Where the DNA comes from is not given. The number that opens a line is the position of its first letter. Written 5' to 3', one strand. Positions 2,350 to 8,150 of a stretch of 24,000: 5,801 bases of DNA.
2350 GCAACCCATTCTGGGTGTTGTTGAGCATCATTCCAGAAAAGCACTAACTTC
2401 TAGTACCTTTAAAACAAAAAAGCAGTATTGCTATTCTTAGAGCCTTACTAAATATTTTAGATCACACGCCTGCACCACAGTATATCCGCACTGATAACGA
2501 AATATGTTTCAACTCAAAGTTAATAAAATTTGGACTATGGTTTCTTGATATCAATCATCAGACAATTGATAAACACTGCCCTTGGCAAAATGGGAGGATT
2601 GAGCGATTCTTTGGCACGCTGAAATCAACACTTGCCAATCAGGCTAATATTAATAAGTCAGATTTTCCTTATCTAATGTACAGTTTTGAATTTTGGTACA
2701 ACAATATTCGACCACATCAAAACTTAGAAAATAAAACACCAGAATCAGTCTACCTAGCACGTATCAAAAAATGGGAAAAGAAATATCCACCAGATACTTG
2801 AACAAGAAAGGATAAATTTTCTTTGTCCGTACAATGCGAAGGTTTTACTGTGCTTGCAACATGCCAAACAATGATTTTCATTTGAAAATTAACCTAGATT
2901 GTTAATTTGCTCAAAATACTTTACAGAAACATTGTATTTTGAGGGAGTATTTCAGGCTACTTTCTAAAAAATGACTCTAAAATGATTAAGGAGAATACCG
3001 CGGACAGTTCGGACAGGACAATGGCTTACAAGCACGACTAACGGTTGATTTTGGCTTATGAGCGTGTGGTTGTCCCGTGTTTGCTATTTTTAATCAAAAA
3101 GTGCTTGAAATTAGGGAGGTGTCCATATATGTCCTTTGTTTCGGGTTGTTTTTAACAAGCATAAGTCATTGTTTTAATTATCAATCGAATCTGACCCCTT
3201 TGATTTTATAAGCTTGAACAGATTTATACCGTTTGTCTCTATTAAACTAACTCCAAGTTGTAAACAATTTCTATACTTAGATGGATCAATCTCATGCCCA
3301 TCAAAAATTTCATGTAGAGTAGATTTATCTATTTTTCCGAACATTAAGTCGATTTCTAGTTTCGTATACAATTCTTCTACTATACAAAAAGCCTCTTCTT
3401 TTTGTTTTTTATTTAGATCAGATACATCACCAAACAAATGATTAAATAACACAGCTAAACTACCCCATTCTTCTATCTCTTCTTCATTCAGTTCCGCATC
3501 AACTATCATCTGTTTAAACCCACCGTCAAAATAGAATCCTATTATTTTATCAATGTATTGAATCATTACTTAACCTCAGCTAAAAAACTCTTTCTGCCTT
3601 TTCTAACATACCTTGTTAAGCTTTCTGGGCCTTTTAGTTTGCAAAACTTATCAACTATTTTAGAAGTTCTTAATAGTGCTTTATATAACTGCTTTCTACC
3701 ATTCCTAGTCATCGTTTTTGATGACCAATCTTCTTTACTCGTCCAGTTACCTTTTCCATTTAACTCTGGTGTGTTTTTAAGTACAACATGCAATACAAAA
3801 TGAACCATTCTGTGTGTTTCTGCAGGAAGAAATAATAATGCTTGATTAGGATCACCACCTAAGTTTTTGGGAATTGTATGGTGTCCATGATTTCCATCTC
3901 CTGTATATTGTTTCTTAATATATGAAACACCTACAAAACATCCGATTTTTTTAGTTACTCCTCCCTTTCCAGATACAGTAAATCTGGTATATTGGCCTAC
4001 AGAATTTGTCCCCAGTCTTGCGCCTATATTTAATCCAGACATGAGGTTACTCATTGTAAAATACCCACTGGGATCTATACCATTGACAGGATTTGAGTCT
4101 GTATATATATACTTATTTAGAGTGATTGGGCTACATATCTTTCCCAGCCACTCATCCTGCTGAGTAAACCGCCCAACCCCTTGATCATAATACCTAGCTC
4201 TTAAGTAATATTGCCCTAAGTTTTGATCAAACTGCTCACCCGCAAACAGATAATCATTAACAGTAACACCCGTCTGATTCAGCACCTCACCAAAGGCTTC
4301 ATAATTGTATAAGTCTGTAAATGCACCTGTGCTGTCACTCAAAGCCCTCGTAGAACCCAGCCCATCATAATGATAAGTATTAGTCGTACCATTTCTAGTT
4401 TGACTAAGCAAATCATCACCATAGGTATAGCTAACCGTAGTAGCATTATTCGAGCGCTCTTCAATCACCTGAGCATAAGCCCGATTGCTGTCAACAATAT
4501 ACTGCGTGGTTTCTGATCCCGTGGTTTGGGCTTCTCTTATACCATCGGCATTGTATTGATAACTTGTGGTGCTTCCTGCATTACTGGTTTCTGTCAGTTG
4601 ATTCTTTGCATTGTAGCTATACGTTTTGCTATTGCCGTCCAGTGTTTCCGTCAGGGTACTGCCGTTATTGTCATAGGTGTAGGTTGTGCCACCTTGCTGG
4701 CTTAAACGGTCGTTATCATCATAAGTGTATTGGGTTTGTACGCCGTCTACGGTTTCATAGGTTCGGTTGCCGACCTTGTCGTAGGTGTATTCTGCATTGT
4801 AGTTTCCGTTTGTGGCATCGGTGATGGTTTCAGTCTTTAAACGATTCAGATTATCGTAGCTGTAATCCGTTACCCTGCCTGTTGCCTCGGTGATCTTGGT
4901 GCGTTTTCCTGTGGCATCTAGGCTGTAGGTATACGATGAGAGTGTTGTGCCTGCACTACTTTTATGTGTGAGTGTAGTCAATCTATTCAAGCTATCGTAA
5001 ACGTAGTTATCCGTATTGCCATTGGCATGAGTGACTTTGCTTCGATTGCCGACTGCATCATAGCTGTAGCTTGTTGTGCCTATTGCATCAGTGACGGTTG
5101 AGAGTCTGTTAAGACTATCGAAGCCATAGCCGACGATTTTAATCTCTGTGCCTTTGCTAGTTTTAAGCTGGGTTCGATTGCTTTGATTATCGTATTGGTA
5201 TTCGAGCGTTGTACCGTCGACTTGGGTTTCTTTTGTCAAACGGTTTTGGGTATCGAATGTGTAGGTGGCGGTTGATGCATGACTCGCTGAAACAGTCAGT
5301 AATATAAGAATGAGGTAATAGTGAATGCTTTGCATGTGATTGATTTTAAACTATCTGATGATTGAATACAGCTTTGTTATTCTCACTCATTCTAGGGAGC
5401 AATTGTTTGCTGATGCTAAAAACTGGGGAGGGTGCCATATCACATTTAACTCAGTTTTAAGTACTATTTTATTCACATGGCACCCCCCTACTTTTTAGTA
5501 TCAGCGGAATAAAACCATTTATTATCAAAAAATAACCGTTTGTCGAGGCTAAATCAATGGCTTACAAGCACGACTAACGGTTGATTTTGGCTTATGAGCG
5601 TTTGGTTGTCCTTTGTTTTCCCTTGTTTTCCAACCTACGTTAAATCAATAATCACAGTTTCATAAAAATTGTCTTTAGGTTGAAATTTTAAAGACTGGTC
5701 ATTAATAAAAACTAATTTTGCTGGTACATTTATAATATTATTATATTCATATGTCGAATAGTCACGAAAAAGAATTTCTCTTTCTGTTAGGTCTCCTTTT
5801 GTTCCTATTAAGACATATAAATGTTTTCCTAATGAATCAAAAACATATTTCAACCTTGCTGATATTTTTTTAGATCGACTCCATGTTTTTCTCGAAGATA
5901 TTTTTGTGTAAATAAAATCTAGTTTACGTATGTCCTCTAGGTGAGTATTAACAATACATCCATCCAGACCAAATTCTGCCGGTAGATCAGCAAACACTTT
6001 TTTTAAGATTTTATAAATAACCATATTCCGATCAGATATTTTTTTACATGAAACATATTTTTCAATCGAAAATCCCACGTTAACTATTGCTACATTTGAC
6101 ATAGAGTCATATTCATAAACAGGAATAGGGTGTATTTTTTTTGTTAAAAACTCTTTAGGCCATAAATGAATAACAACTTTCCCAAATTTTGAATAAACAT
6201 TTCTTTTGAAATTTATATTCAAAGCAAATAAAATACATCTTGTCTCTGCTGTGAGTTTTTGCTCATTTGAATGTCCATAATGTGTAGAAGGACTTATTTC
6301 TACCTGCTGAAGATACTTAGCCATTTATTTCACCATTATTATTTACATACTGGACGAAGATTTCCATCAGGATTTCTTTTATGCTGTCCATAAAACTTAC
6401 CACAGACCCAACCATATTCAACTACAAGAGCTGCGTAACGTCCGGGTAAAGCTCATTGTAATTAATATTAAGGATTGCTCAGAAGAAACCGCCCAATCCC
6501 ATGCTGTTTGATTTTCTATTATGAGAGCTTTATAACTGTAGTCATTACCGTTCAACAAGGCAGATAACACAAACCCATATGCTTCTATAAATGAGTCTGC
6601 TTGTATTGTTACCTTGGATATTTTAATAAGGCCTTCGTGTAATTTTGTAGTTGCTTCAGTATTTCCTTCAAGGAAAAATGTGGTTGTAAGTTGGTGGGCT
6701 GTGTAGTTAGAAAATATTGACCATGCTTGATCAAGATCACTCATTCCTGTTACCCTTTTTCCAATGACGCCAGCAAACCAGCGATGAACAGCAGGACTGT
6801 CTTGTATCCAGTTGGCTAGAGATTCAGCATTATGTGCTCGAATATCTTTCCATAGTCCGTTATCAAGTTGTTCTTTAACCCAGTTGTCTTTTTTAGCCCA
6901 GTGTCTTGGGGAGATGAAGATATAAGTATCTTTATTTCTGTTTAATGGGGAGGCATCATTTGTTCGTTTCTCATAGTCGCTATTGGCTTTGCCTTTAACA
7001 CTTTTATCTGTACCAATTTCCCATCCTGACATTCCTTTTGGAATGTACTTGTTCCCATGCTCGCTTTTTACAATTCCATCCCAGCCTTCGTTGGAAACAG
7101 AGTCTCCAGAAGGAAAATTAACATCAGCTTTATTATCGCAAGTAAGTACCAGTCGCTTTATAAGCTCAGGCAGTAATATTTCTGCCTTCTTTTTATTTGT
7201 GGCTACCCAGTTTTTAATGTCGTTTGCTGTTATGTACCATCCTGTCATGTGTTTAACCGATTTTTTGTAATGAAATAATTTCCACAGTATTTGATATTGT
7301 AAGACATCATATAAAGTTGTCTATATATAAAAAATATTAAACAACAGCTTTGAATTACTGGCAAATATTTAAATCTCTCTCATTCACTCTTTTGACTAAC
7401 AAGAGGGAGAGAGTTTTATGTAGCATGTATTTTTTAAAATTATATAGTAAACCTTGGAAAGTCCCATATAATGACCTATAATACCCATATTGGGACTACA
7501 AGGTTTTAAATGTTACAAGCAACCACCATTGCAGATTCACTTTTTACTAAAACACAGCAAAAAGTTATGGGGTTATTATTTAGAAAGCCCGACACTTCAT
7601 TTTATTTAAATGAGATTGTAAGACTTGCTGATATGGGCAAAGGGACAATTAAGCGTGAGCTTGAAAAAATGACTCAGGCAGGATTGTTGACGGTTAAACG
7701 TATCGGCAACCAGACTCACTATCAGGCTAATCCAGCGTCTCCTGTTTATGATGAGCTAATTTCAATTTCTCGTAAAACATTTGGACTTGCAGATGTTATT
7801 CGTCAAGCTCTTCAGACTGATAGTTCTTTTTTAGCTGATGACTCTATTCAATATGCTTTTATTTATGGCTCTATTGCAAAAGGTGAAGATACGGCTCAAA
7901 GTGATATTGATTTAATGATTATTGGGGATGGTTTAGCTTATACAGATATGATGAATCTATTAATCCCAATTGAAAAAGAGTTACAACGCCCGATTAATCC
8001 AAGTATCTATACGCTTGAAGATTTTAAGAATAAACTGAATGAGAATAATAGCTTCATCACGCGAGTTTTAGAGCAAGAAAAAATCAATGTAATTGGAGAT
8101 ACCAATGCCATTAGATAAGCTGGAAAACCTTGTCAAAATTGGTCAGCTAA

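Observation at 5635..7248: Tightly packed orphan operon (276 aa, 32 aa, 229 aa) with no recognisable domains, adjacent to a toxin-antitoxin-like pair: candidate novel defence or abortive-infection module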

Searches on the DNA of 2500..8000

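Call 61: search_rna_families(source=window, start=2500, end=8000, threshold=evalue, max_evalue=1)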
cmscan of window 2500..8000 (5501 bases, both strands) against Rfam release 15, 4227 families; matches with E-value up to 1: 1.
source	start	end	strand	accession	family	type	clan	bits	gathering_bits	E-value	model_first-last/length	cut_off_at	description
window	6179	6252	-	RF02107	DLEU2_3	Gene; lncRNA;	-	28.3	60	0.43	1-76/76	no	Deleted in lymphocytic leukemia 2 conserved region 3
